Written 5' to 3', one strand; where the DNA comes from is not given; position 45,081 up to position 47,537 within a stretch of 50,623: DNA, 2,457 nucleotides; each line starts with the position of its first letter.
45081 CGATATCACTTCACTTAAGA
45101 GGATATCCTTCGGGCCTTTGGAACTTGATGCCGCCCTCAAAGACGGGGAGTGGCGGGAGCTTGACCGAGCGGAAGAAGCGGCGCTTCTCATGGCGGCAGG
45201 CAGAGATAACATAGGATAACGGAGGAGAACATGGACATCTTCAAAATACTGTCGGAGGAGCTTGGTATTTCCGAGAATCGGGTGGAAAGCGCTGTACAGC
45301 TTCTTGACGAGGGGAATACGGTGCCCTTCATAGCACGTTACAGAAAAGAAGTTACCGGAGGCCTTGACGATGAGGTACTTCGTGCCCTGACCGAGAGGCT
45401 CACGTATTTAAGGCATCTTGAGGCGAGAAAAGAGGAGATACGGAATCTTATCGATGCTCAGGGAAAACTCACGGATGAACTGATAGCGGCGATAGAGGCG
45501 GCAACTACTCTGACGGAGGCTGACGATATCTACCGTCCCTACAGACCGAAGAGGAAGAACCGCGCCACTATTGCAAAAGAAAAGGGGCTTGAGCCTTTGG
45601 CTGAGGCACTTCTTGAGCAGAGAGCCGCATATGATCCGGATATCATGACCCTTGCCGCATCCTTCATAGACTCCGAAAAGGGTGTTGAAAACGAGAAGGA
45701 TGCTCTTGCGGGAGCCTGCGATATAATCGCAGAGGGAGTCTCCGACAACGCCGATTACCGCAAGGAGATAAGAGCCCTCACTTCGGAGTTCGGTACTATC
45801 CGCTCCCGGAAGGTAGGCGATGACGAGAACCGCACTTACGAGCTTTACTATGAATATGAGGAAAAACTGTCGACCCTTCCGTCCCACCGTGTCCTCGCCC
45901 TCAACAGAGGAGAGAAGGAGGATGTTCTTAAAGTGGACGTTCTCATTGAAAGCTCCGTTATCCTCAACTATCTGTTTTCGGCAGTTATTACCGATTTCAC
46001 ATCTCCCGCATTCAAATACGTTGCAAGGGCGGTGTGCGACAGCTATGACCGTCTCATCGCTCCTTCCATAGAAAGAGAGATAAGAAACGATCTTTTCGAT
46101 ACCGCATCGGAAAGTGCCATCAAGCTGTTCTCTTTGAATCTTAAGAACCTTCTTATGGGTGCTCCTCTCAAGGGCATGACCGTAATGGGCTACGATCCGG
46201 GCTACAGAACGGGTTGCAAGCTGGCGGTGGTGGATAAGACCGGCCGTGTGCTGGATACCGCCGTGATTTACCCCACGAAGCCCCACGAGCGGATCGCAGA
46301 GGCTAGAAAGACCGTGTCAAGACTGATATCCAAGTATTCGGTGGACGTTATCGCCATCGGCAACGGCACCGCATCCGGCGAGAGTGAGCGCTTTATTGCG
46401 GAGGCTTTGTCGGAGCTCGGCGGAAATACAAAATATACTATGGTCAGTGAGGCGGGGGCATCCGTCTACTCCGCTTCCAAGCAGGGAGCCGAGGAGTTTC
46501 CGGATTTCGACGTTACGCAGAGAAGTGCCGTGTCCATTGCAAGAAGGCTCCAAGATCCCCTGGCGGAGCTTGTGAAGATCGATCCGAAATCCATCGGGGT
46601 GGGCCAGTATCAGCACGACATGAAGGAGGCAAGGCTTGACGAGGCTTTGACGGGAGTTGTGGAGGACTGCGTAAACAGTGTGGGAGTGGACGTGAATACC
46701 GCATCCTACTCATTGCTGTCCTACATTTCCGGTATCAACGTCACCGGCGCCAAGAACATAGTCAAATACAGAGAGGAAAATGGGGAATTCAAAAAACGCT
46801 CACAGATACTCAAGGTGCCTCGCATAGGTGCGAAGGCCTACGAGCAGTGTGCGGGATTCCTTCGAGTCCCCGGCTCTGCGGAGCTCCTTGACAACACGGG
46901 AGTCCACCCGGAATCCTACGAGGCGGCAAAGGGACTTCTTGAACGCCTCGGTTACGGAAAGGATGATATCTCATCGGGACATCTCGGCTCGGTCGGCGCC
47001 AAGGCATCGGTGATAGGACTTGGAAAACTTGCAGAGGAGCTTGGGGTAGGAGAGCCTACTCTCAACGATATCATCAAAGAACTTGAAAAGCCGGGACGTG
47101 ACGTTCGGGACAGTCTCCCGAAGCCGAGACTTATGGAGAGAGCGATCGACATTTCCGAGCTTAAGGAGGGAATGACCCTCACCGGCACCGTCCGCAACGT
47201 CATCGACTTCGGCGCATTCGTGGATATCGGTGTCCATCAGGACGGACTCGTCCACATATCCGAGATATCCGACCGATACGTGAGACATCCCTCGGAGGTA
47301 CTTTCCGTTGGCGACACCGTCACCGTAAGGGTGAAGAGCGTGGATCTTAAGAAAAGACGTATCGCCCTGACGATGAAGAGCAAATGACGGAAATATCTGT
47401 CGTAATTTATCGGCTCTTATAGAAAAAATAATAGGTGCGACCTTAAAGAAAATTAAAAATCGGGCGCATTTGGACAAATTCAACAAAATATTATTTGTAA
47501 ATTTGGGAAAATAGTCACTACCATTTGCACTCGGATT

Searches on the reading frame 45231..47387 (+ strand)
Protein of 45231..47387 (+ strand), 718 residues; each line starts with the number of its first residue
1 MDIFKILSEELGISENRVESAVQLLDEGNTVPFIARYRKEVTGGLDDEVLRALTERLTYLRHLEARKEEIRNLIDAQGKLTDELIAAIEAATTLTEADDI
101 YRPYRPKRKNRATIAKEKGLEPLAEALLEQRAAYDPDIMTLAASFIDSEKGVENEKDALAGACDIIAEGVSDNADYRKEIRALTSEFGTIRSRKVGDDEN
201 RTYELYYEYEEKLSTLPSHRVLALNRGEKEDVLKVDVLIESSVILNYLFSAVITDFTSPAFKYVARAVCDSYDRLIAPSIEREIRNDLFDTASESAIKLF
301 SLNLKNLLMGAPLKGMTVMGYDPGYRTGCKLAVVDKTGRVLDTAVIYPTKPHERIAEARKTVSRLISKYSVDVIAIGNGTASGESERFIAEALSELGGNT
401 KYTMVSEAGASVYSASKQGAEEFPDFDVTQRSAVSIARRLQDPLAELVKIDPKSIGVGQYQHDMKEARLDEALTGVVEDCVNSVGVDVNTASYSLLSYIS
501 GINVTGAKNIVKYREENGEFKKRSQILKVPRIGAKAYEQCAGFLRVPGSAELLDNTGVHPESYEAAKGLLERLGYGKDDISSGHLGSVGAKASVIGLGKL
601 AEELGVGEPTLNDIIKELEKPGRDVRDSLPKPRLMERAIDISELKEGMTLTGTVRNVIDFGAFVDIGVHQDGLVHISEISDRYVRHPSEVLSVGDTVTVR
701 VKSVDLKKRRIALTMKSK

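Call 20: find_encoding_contigs(protein=window:45231-47387:+, flank=5000, max_places=10)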
Protein window:45231-47387:+ (718 aa): 2 contigs read that carry it; 2 places shown.
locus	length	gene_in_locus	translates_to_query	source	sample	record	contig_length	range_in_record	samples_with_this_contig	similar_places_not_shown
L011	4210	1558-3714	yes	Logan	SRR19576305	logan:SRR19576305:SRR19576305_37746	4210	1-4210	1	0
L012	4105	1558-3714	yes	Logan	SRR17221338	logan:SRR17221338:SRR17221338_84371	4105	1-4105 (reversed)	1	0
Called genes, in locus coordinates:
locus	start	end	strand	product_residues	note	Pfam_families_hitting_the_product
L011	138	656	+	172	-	-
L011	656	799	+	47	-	-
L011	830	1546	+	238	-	PF01479:S4 (weak), PF00849:PseudoU_synth_2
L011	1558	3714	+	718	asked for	PF09371:Tex_N, PF22706:Tex_central_region, PF14639:YqgF, PF16921:Tex_YqgF, PF14635:HHH_7, PF12836:HHH_3, PF17674:HHH_9, PF00575:S1, +1 more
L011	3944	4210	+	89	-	?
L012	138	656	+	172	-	-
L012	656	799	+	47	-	-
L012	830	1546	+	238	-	PF01479:S4 (weak), PF00849:PseudoU_synth_2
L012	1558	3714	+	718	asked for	PF09371:Tex_N, PF22706:Tex_central_region, PF14639:YqgF, PF16921:Tex_YqgF, PF14635:HHH_7, PF12836:HHH_3, PF17674:HHH_9, PF00575:S1, +1 more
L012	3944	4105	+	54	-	?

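Call 55: find_related_loci(query=window:45231-47387:+, collection=genome_contigs, flank=10000)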
Query window:45231-47387:+ (718 aa) in genome_contigs; peptide patterns used: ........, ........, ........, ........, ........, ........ (x = any residue, [..] = any of these).
429 stretches matched a pattern; 187 encode a relative of the query (tblastn E <= 1e-3); the best 80 are kept; 80 distinct loci.
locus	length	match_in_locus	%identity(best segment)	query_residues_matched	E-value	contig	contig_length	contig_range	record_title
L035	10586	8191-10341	77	1-717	0e+0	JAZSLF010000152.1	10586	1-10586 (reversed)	MAG: Eubacteriales bacterium isolate T1900044558_TS20190024.MAGScoT_cleanbin_000036 SGB_337_k141_453131, whole genome sh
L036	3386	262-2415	77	1-718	0e+0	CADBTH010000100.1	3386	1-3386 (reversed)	MAG: uncultured Ruminococcus sp. isolate RUG14272 genome assembly, contig: RUG14272_asm_100, whole genome shotgun sequen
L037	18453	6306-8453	77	1-716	0e+0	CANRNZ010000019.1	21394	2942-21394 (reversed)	MAG: uncultured Clostridia bacterium isolate Lapin-021__bin5 genome assembly, contig: Lapin-021__NODE_2787_length_21394_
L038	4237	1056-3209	78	1-718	0e+0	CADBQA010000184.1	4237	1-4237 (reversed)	MAG: uncultured Ruminococcus sp. isolate RUG14199 genome assembly, contig: RUG14199_asm_184, whole genome shotgun sequen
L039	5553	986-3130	74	1-716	0e+0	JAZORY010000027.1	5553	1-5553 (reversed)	MAG: Candidatus Avispirillum sp. isolate T1900045550_YK20190244.MAGScoT_cleanbin_000015 SGB_7870_k141_2783325, whole gen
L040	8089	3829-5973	74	1-716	0e+0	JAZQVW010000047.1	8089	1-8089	MAG: Candidatus Avispirillum sp. isolate T1900045166_TC20190160.MAGScoT_cleanbin_000066 SGB_5155_k141_1635027, whole gen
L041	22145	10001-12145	74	1-716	0e+0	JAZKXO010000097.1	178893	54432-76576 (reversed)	MAG: Eubacteriales bacterium isolate T1900045118_TC20190112.MAGScoT_cleanbin_000001 SGB_4819_k141_484526, whole genome s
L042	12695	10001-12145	74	1-716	0e+0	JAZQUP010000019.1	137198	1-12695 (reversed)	MAG: Candidatus Avispirillum sp. isolate T1900045180_TC20190176.MAGScoT_cleanbin_000017 SGB_5230_k141_2257306, whole gen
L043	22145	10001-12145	74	1-716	0e+0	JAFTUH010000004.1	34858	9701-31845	MAG: Clostridia bacterium isolate RGIG4156 Roe_deer_Colon-1__c58121, whole genome shotgun sequence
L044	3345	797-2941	73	1-716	0e+0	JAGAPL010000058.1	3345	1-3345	MAG: Clostridia bacterium isolate RGIG8654 Water_deer_Cecum.Co__c517201, whole genome shotgun sequence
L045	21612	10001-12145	73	1-716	0e+0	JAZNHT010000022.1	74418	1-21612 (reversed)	MAG: Eubacteriales bacterium isolate T1900044691_TS20190157.MAGScoT_cleanbin_000002 SGB_1749_k141_2082610, whole genome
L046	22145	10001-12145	73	1-716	0e+0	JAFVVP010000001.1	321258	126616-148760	MAG: Clostridia bacterium isolate RGIG5435 Sheep_Colon-4__c28, whole genome shotgun sequence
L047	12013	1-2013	76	48-718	0e+0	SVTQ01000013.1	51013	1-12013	MAG: Oscillospiraceae bacterium isolate SIG699 NODE_15469_length_51013_cov_2.014542, whole genome shotgun sequence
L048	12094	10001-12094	74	1-700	0e+0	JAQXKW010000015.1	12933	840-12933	MAG: Clostridia bacterium isolate SUG1287 k141_1851926, whole genome shotgun sequence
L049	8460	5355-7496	72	1-716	0e+0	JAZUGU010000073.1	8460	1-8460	MAG: Candidatus Avispirillum sp. isolate T1900045283_TH20190053.MAGScoT_cleanbin_000003 SGB_5962_k141_890389, whole geno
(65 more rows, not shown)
